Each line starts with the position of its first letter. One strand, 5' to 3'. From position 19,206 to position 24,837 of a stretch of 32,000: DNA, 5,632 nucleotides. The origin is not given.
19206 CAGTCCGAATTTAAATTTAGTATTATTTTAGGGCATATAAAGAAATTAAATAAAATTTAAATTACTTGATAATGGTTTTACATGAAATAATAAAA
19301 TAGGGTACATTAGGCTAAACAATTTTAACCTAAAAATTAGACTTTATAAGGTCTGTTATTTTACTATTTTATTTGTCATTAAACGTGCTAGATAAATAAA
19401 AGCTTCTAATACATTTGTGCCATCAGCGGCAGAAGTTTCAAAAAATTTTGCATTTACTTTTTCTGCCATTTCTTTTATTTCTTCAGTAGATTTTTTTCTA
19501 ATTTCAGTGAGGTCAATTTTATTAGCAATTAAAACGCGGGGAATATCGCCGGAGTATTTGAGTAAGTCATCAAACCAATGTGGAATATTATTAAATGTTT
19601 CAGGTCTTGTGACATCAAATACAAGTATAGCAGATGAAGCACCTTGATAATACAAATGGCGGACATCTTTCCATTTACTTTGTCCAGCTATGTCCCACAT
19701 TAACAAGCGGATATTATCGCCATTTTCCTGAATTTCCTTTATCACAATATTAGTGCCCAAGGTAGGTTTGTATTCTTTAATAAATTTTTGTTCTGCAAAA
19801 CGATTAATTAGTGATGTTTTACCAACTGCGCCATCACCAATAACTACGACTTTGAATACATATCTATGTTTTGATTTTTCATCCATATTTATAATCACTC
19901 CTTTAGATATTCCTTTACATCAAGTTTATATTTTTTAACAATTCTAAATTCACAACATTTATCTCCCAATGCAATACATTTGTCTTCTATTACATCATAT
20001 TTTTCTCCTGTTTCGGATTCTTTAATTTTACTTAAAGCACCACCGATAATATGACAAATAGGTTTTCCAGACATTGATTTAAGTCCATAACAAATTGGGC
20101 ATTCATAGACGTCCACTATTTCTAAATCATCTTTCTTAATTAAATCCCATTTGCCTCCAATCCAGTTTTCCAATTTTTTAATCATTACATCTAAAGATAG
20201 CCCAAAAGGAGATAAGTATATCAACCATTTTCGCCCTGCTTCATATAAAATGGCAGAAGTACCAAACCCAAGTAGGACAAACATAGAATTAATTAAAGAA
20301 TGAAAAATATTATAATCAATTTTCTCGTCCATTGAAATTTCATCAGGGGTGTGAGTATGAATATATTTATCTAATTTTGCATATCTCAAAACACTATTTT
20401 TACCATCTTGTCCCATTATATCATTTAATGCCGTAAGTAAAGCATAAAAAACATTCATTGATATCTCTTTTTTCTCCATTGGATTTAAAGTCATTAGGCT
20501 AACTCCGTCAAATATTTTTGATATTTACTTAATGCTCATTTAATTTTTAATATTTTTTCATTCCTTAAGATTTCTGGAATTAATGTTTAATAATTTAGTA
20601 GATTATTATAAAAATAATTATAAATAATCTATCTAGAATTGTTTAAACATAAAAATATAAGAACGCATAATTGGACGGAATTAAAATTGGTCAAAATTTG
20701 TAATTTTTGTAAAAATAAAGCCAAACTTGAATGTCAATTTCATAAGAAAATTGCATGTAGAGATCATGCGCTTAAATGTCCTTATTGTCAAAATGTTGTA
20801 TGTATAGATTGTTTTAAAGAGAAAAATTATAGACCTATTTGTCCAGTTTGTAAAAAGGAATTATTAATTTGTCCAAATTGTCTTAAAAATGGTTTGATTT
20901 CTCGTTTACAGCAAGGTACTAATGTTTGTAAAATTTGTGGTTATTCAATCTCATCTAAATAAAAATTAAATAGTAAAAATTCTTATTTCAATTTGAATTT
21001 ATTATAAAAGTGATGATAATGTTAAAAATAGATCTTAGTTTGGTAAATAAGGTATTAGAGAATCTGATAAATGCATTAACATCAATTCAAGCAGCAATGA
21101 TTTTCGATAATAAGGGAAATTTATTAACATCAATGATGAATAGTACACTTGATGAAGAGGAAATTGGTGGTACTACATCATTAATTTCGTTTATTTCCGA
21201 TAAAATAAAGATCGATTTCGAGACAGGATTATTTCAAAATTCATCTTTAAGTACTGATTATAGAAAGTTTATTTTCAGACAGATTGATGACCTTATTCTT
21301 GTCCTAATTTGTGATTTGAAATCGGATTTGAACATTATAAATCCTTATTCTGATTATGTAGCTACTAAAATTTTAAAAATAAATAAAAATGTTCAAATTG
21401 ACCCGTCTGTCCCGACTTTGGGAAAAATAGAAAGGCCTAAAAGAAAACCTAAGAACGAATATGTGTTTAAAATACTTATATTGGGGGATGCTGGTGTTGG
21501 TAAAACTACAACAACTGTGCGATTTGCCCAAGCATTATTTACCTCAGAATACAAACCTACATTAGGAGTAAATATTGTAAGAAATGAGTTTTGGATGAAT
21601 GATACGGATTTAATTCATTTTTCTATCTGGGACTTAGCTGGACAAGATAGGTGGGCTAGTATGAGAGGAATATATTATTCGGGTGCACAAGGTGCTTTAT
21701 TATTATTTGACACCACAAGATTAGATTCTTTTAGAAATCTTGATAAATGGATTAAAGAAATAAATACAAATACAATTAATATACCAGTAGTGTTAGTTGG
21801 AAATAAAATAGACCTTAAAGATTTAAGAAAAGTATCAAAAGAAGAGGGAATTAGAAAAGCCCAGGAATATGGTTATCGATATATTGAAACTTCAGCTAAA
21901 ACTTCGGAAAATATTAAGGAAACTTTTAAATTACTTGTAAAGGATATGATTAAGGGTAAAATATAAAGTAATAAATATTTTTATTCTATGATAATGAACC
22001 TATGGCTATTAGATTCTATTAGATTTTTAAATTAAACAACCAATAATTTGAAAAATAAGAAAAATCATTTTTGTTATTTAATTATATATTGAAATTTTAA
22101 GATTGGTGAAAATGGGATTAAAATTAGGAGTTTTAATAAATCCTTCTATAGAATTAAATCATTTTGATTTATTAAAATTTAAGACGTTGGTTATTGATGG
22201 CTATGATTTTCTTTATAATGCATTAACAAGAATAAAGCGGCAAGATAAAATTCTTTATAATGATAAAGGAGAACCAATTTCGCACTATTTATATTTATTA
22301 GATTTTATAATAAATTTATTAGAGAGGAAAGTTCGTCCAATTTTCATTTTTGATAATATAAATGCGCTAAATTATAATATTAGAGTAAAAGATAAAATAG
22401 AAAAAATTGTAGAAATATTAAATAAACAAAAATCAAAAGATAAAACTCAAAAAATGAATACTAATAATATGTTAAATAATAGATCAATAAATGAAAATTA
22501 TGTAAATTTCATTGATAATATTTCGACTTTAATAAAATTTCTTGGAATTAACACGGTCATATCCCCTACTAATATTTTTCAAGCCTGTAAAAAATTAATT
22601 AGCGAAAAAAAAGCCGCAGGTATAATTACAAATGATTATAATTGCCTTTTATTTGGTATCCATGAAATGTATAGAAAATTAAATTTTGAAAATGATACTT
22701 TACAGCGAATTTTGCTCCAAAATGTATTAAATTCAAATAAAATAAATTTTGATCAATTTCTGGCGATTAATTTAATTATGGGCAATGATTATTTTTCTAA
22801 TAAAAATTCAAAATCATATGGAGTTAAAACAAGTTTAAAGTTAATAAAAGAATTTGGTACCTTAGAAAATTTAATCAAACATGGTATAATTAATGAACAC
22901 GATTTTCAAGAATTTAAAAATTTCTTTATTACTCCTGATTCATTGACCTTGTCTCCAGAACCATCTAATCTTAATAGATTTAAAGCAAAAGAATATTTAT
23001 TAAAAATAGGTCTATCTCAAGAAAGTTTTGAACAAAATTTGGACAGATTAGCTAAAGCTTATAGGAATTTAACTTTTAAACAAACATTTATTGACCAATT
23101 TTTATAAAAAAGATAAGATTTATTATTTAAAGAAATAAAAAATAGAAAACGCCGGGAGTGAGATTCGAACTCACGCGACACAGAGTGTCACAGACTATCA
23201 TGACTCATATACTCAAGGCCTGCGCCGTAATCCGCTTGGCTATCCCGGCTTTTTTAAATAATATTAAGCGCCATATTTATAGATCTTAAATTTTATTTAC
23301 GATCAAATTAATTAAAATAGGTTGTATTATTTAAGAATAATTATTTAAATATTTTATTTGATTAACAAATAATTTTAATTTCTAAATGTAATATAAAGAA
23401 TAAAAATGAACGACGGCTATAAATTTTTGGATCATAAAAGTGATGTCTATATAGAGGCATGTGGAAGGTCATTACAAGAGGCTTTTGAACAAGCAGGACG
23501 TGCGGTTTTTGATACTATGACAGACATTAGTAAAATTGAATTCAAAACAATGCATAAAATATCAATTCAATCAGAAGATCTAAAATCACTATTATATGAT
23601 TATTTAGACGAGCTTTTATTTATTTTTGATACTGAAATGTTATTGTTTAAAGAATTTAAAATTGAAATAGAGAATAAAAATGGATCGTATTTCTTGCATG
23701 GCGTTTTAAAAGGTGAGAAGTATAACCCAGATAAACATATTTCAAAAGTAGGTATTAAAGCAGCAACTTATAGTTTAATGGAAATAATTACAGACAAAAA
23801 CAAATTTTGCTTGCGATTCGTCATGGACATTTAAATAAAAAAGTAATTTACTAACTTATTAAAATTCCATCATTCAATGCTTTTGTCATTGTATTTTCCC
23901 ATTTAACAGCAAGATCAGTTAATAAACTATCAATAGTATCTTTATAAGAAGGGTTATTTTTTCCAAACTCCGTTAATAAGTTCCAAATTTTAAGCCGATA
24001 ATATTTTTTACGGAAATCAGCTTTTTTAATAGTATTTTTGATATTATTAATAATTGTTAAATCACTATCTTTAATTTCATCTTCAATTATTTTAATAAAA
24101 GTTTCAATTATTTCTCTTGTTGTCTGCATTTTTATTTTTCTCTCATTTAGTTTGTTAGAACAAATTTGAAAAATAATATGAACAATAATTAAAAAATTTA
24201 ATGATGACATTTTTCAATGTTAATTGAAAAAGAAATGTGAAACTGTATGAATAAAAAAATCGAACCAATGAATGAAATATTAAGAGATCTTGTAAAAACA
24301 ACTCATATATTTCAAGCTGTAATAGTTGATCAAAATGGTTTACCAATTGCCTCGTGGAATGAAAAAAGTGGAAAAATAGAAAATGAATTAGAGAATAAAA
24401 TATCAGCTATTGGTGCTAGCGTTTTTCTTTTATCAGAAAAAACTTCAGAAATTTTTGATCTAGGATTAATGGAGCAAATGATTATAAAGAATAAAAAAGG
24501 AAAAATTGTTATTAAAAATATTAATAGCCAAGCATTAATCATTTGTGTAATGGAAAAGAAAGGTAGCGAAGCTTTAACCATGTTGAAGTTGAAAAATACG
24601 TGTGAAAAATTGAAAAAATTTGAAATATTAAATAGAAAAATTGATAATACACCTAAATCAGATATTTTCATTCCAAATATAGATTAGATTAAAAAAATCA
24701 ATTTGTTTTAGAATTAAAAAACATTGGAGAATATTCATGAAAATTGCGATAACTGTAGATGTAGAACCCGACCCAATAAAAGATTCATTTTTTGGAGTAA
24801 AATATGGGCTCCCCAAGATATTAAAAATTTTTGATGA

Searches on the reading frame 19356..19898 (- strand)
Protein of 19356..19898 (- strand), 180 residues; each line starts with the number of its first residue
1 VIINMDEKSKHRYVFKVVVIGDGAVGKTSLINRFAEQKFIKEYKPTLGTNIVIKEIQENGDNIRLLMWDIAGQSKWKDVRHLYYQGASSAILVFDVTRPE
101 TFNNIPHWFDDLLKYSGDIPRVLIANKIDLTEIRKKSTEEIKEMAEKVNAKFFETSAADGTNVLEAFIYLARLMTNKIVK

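Call 94: search_protein_families(library=pfam, proteins=[window:19356-19898:-], max_evalue=0.0001)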
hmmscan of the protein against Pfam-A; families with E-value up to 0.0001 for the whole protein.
window:19356-19898:- (180 aa): 7 families
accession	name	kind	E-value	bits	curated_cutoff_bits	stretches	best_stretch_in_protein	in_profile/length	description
PF00071.28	Ras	-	4.5e-49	166.6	21.6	1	16-174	1-160/162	Ras family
PF08477.19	Roc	-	1e-30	106.8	27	1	16-129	1-119/119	Ras of Complex, Roc, domain of DAPkinase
PF00025.27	Arf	-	2e-16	60.4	22.3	1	13-171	13-171/174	ADP-ribosylation factor family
PF01926.29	MMR_HSR1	-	9.3e-08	32.6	21.9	1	16-127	1-113/113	50S ribosome-binding GTPase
PF04670.18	Gtr1_RagA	-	7.1e-06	26.1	22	1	16-156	1-148/232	Gtr1/RagA G protein conserved region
PF00009.33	GTP_EFTU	-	8.1e-06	26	26.5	0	48-161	54-159/188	Elongation factor Tu GTP binding domain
PF03193.22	RsgA_GTPase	-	1e-05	25.9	30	0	115-165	50-99/174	RsgA GTPase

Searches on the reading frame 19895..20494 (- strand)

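Call 94: search_protein_families(library=pfam, proteins=[window:19895-20494:-], max_evalue=0.0001)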
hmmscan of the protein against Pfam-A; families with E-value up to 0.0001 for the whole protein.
window:19895-20494:- (199 aa): 1 family
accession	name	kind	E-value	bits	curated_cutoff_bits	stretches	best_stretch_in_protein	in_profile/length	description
PF02830.23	V4R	-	6.9e-12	45.7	31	1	127-186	3-61/62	V4R domain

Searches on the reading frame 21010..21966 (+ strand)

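Call 94: search_protein_families(library=pfam, proteins=[window:21010-21966:+], max_evalue=0.0001)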
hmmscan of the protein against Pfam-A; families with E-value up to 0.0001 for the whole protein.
window:21010-21966:+ (318 aa): 5 families
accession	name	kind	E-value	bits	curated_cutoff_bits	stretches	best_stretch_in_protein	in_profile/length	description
PF00071.28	Ras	-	1.4e-48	165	21.6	1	154-314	1-161/162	Ras family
PF08477.19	Roc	-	6.5e-30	104.2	27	1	154-268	1-119/119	Ras of Complex, Roc, domain of DAPkinase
PF00025.27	Arf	-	2e-13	50.6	22.3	1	152-312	14-173/174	ADP-ribosylation factor family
PF03029.23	ATP_bind_1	-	1.4e-05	25.4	27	0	203-303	92-204/240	Conserved hypothetical ATP binding protein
PF01926.29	MMR_HSR1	-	7.2e-05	23.3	21.9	0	154-266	1-113/113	50S ribosome-binding GTPase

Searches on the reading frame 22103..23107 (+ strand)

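Call 94: search_protein_families(library=pfam, proteins=[window:22103-23107:+], max_evalue=0.0001)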
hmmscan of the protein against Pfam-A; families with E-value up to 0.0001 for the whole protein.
window:22103-23107:+ (334 aa): 2 families
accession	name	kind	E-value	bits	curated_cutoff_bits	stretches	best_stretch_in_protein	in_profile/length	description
PF00867.23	XPG_I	-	7.1e-09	36.4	24.9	1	149-229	2-89/89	XPG I-region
PF00752.23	XPG_N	-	1.4e-06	29.2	22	1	16-86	16-82/101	XPG N-terminal domain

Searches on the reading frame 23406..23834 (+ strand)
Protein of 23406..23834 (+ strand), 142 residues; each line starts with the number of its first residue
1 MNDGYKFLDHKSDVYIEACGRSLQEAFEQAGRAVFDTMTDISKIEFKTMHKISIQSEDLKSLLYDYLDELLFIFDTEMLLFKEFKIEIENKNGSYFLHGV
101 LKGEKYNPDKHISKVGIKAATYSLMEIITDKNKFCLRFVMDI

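Call 94: search_protein_families(library=pfam, proteins=[window:23406-23834:+], max_evalue=0.0001)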
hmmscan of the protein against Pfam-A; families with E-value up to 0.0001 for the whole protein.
window:23406-23834:+ (142 aa): 1 family
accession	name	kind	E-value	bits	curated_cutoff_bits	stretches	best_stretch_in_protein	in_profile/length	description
PF01951.21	Archease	-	2.7e-42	144.7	25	1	5-142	1-136/136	Archease protein family (MTH1598/TM1083)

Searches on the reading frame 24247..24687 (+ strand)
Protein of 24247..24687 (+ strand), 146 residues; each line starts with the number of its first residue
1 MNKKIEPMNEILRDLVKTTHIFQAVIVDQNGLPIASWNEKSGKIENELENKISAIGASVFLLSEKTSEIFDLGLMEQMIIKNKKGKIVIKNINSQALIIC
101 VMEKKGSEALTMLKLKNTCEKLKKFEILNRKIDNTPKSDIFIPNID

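Call 94: search_protein_families(library=pfam, proteins=[window:24247-24687:+], max_evalue=0.0001)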
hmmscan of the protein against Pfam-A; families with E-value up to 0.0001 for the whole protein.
window:24247-24687:+ (146 aa): 1 family
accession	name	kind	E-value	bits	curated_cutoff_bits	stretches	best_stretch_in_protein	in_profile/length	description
PF03259.23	Robl_LC7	-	1.4e-11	44.4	23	1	10-100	4-89/91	Roadblock/LC7 domain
